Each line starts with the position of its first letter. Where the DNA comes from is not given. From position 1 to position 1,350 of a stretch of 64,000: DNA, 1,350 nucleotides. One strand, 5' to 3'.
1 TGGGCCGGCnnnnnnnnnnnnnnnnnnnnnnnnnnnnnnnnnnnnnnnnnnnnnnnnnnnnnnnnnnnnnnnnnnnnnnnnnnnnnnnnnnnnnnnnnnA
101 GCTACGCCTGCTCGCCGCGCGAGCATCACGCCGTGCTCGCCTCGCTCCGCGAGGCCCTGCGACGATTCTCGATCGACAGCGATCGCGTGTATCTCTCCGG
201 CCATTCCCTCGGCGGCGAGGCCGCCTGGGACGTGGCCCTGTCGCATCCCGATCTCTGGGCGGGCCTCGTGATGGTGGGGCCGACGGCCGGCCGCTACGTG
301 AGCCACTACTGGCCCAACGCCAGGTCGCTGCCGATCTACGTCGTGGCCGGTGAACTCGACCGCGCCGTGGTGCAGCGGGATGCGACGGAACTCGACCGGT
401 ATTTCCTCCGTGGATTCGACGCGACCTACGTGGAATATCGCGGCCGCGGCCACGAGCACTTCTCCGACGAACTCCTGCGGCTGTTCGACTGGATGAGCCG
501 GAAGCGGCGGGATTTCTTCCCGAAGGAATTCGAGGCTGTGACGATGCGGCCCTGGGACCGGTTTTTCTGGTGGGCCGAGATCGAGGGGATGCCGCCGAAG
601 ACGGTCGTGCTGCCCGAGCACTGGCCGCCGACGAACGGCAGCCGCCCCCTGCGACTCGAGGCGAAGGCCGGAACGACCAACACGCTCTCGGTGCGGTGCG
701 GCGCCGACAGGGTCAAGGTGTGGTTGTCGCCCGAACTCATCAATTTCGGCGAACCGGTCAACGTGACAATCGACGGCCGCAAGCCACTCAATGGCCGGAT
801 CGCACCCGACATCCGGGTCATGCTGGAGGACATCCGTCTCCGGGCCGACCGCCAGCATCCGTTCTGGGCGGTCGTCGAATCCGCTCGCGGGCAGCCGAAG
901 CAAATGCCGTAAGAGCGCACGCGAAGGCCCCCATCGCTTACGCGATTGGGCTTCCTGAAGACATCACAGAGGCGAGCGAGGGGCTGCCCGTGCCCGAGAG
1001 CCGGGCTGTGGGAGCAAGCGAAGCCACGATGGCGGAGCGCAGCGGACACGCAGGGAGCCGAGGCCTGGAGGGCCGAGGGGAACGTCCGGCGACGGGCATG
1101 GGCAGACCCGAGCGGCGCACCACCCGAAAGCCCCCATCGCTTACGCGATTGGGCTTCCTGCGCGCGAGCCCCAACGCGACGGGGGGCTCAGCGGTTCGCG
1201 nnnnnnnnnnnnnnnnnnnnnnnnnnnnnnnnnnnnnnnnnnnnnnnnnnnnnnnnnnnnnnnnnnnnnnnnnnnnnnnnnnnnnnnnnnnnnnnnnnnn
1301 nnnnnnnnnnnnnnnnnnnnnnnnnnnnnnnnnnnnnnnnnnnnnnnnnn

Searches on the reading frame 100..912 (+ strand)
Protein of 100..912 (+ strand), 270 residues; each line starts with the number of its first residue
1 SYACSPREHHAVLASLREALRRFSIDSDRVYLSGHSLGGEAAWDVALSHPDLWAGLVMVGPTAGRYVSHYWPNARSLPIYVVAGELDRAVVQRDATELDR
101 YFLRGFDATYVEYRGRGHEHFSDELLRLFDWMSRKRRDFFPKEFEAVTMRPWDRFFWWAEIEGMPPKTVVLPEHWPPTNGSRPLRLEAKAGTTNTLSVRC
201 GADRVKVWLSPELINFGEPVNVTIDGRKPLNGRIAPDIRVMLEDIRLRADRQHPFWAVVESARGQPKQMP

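Call 70: search_protein_families(library=pfam, proteins=[window:100-912:+], max_evalue=0.001)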
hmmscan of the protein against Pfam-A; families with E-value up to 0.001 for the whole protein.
window:100-912:+ (270 aa): 4 families
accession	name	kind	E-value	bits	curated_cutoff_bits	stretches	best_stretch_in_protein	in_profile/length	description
PF12146.15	Hydrolase_4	-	7.5e-06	25.9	27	1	28-64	76-112/239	Serine aminopeptidase, S33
PF00561.26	Abhydrolase_1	-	3.6e-05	24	25.8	0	26-61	67-102/245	alpha/beta hydrolase fold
PF00326.27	Peptidase_S9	-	0.0004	20.4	22.6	0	13-62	49-98/213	Prolyl oligopeptidase family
PF01738.24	DLH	-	0.00061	19.9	21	1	17-122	85-190/217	Dienelactone hydrolase family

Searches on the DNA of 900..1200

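Call 97: search_rna_families(source=window, start=900, end=1200, threshold=evalue, max_evalue=5)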
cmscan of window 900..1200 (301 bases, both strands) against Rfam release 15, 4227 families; matches with E-value up to 5: 2.
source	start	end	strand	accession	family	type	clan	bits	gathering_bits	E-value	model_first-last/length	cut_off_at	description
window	1133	1159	+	RF01687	Acido-Lenti-1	Gene; sRNA;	-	13.5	37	1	1-46/46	no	Acido-Lenti-1 RNA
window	930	956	+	RF01687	Acido-Lenti-1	Gene; sRNA;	-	13.5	37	1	1-46/46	no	Acido-Lenti-1 RNA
